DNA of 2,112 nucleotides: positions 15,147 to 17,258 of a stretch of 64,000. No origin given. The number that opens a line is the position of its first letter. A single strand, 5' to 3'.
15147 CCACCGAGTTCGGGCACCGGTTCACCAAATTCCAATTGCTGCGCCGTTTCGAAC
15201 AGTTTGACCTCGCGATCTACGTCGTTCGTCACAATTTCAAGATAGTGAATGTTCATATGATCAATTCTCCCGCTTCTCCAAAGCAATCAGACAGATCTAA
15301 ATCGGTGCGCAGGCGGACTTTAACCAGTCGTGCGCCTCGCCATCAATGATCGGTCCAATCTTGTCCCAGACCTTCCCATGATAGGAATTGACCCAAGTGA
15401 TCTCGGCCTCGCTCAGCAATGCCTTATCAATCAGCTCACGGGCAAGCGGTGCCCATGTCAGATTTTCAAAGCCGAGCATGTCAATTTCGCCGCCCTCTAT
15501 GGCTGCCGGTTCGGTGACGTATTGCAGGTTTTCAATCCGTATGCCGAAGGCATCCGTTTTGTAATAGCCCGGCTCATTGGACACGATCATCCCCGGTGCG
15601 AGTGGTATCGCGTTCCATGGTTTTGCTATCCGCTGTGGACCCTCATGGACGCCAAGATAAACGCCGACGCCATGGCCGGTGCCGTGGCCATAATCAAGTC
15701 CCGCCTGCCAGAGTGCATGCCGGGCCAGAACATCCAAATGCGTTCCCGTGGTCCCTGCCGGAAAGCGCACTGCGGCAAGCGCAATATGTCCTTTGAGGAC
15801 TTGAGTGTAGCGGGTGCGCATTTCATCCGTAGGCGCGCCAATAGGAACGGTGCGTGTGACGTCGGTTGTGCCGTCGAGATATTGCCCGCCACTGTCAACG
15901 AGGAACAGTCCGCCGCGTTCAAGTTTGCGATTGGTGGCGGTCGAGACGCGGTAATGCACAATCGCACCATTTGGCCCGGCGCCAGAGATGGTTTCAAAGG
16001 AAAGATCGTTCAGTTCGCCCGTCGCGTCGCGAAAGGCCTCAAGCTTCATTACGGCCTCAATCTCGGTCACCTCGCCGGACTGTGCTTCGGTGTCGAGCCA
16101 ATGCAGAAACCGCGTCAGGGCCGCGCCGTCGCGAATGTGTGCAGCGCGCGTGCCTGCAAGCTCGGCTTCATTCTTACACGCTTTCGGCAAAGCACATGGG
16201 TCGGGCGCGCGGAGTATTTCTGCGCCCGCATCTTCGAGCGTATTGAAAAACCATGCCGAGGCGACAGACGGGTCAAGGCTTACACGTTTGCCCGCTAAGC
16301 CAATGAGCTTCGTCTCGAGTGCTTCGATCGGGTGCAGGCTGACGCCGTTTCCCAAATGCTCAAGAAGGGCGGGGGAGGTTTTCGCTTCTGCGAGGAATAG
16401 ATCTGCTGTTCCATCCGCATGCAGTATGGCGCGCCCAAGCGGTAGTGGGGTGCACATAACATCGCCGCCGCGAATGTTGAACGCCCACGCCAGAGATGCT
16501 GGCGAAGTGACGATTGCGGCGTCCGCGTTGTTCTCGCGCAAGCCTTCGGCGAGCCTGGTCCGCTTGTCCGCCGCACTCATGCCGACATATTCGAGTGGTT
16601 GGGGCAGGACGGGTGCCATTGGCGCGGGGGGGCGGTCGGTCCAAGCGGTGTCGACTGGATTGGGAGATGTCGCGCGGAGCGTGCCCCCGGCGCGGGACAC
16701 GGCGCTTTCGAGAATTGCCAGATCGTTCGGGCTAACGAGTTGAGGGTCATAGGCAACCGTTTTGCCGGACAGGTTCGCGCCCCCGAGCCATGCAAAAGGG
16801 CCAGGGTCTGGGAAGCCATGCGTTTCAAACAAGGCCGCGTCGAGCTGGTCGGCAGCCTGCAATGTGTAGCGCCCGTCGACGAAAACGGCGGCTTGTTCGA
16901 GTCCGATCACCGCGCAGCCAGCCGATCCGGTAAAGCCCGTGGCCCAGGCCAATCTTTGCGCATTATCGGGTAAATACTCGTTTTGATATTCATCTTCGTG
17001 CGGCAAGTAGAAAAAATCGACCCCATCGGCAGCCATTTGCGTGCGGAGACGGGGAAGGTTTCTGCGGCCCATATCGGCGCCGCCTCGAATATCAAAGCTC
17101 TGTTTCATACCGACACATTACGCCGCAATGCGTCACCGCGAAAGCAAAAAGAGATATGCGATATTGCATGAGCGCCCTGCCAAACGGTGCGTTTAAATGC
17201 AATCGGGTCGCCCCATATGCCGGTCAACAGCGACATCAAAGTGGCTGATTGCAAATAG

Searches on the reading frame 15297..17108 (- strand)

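Call 65: search_protein_families(library=pfam, proteins=[window:15297-17108:-], max_evalue=0.001)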
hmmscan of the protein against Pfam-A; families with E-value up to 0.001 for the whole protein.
window:15297-17108:- (603 aa): 4 families
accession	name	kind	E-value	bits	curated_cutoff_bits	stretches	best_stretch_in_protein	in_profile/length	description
PF00557.29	Peptidase_M24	-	1.9e-51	175.2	23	1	320-533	3-208/208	Metallopeptidase family M24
PF16189.11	Creatinase_N_2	-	1.9e-38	132.4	29.7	1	158-316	1-161/161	Creatinase/Prolidase N-terminal domain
PF16188.10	Peptidase_M24_C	-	1.7e-22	79.6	28.9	1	544-603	2-63/63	C-terminal region of peptidase_M24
PF01321.24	Creatinase_N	-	2.3e-17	64.2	22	1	19-139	3-112/128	Creatinase/Prolidase N-terminal domain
